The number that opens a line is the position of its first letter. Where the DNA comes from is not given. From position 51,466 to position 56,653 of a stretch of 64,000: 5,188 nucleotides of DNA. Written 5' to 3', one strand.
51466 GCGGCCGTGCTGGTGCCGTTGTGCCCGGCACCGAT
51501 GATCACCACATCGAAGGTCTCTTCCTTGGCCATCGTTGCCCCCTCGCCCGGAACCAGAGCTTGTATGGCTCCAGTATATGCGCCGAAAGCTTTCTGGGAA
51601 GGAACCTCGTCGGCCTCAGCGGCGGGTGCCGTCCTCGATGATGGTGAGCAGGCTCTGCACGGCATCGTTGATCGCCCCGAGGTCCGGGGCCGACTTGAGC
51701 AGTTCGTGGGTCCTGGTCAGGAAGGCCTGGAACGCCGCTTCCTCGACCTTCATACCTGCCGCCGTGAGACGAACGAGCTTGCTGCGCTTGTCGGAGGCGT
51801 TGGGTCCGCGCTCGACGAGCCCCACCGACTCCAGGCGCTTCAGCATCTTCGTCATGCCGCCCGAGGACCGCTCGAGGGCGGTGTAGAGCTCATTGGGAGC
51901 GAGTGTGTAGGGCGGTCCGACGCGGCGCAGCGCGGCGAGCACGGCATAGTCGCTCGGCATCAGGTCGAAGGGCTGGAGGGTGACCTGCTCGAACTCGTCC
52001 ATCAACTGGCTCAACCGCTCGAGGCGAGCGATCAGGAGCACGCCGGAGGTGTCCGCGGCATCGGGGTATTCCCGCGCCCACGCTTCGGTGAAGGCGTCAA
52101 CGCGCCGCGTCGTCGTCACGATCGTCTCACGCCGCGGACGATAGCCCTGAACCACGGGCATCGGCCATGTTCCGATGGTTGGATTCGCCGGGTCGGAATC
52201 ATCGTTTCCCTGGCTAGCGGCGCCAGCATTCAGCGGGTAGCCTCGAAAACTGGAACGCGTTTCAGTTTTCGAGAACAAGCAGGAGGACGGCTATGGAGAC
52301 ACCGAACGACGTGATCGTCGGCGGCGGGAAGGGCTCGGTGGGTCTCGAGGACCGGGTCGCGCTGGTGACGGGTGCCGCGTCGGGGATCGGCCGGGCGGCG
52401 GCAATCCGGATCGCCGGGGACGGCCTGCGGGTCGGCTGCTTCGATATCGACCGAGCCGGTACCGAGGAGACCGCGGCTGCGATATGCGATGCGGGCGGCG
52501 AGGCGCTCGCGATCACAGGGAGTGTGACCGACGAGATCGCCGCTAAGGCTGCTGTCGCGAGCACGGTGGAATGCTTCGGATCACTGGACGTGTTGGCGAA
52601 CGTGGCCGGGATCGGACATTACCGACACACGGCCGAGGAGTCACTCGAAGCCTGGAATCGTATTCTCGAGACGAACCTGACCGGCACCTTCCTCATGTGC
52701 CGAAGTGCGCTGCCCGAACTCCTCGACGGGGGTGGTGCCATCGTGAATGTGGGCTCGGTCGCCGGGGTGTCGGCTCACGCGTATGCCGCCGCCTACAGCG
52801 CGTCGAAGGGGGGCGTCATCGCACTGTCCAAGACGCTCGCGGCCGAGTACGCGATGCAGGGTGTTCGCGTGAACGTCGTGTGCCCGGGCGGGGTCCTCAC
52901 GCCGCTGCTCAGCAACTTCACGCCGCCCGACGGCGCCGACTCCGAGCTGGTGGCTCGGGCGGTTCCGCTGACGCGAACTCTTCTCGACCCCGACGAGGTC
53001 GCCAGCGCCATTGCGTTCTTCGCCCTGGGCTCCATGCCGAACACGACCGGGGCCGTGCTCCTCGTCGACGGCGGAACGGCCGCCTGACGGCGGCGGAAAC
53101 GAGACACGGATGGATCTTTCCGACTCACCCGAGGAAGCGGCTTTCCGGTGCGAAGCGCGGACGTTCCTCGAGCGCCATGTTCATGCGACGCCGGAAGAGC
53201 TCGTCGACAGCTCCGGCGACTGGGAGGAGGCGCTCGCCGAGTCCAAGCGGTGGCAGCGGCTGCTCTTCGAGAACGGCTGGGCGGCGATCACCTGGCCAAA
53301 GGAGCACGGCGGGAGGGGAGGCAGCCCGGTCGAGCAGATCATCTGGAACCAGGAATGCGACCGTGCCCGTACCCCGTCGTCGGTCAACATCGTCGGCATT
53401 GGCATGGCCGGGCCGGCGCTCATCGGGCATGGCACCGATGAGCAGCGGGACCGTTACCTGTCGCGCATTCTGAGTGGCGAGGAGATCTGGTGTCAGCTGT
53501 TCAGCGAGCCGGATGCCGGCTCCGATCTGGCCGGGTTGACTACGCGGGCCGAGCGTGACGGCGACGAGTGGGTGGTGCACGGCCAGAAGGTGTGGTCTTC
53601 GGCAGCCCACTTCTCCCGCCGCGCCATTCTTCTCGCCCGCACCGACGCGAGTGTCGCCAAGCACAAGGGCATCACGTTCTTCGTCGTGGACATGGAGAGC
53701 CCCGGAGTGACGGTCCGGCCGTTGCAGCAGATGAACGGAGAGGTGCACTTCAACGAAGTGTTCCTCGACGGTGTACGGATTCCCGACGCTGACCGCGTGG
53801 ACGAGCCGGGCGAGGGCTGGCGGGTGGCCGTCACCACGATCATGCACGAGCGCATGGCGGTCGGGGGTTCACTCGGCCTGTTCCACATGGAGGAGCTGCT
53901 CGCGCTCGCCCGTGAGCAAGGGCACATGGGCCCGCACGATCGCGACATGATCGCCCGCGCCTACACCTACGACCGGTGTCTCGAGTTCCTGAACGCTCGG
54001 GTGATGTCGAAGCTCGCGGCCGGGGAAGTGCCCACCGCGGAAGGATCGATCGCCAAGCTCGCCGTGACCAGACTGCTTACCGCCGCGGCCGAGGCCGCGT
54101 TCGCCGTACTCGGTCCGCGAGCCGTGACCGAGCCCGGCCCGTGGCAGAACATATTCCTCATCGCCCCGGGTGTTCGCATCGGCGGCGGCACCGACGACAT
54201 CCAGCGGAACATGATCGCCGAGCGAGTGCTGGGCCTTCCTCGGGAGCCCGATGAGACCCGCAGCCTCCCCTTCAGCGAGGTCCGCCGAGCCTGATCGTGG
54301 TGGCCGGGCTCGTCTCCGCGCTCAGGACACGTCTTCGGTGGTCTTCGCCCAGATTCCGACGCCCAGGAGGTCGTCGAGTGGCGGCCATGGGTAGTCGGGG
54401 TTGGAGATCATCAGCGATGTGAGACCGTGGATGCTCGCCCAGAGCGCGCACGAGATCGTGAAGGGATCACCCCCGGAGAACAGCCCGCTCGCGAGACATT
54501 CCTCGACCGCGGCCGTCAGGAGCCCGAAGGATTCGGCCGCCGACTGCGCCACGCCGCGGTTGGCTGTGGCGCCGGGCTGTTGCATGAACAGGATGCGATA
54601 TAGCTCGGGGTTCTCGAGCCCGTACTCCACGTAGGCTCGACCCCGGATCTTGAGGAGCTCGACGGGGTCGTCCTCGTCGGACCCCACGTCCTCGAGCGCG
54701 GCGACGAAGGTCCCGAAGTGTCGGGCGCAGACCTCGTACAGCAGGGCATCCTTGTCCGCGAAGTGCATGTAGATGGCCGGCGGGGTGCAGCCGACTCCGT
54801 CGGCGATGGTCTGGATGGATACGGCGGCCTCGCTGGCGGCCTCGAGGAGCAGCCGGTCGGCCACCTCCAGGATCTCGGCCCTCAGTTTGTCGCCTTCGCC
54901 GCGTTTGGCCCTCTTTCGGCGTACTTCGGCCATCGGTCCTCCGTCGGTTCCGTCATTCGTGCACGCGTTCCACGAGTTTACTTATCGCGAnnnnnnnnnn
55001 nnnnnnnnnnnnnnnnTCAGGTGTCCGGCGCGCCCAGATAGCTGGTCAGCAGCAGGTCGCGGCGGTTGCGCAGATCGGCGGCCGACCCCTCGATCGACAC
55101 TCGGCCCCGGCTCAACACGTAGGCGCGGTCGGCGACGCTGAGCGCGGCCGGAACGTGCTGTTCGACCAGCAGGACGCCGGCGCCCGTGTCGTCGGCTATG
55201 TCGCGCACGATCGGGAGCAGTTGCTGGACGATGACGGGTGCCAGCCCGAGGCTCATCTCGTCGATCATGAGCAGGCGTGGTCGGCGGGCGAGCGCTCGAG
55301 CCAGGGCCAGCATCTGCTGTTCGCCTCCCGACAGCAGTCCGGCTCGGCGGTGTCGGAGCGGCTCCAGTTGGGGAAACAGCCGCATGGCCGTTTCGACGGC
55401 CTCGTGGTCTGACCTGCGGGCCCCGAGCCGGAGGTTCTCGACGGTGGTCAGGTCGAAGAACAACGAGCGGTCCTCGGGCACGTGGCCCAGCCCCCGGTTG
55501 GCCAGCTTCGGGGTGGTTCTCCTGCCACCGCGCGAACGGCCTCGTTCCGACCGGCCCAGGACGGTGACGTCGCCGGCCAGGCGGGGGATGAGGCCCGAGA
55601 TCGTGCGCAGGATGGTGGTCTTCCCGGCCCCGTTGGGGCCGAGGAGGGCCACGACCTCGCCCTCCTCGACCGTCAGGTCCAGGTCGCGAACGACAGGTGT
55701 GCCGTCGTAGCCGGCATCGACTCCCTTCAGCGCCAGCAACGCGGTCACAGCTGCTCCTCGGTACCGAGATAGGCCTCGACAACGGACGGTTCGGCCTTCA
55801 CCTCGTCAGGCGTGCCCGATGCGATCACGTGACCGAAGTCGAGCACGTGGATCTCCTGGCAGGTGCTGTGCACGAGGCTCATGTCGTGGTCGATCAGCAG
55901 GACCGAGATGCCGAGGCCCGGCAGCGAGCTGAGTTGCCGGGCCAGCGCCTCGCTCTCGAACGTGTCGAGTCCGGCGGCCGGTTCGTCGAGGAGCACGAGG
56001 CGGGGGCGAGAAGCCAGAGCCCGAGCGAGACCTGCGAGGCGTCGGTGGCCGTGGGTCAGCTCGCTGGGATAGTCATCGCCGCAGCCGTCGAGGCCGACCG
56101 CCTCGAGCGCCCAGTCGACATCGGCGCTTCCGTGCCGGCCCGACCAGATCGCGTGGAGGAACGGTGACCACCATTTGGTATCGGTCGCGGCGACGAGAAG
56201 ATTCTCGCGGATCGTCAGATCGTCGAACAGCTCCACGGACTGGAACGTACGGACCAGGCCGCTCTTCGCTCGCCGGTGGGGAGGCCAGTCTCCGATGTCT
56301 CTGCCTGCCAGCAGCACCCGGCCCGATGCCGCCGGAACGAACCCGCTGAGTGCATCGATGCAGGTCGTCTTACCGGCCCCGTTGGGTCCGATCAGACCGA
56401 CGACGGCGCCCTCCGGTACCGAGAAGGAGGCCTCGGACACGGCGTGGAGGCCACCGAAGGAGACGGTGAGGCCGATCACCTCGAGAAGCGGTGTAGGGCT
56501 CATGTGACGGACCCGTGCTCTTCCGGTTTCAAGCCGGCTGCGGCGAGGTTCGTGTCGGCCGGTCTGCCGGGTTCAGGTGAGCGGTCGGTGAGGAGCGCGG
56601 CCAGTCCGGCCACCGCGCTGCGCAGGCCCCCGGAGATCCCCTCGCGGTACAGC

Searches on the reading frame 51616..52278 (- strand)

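Call 19: search_protein_families(library=pfam, proteins=[window:51616-52278:-], max_evalue=0.00001)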
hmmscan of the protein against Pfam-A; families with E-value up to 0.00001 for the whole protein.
window:51616-52278:- (220 aa): 3 families
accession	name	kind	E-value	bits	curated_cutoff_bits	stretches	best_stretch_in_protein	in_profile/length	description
PF12802.13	MarR_2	-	3.4e-10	40.4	27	1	105-166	2-61/61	MarR family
PF01047.28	MarR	-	1.4e-07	31.7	24.6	1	109-166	4-58/59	MarR family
PF13463.12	HTH_27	-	6.8e-07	29.9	22.2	1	108-175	3-68/68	Winged helix DNA-binding domain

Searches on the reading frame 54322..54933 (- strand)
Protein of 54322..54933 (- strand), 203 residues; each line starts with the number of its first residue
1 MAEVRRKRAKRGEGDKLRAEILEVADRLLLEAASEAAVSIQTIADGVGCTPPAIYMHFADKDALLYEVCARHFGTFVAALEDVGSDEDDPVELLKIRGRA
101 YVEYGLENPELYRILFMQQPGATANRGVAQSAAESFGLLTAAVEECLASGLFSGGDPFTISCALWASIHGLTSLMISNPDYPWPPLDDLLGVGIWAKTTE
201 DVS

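Call 19: search_protein_families(library=pfam, proteins=[window:54322-54933:-], max_evalue=0.00001)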
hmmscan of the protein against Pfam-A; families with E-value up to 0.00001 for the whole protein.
window:54322-54933:- (203 aa): 2 families
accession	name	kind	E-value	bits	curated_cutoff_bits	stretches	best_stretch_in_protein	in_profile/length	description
PF13305.11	TetR_C_33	-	1.5e-16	61.4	26.8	1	98-178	5-84/103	Tetracyclin repressor-like, C-terminal domain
PF00440.29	TetR_N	-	5.6e-07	29.7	24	1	21-67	1-46/47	Bacterial regulatory proteins, tetR family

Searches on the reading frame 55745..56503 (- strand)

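Call 20: search_protein_families(library=pfam, proteins=[window:55745-56503:-], max_evalue=0.00001)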
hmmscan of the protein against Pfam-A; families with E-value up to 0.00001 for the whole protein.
window:55745-56503:- (252 aa): 3 families
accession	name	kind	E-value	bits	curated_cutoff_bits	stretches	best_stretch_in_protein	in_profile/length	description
PF00005.33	ABC_tran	-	2.9e-28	99.6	25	1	24-176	3-136/137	ABC transporter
PF12399.14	BCA_ABC_TP_C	-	6.1e-10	38.9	25.5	1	226-250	2-26/27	Branched-chain amino acid ATP-binding cassette transporter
PF13304.12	AAA_21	-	3e-09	37.8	27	0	35-61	2-31/304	AAA domain, putative AbiEii toxin, Type IV TA system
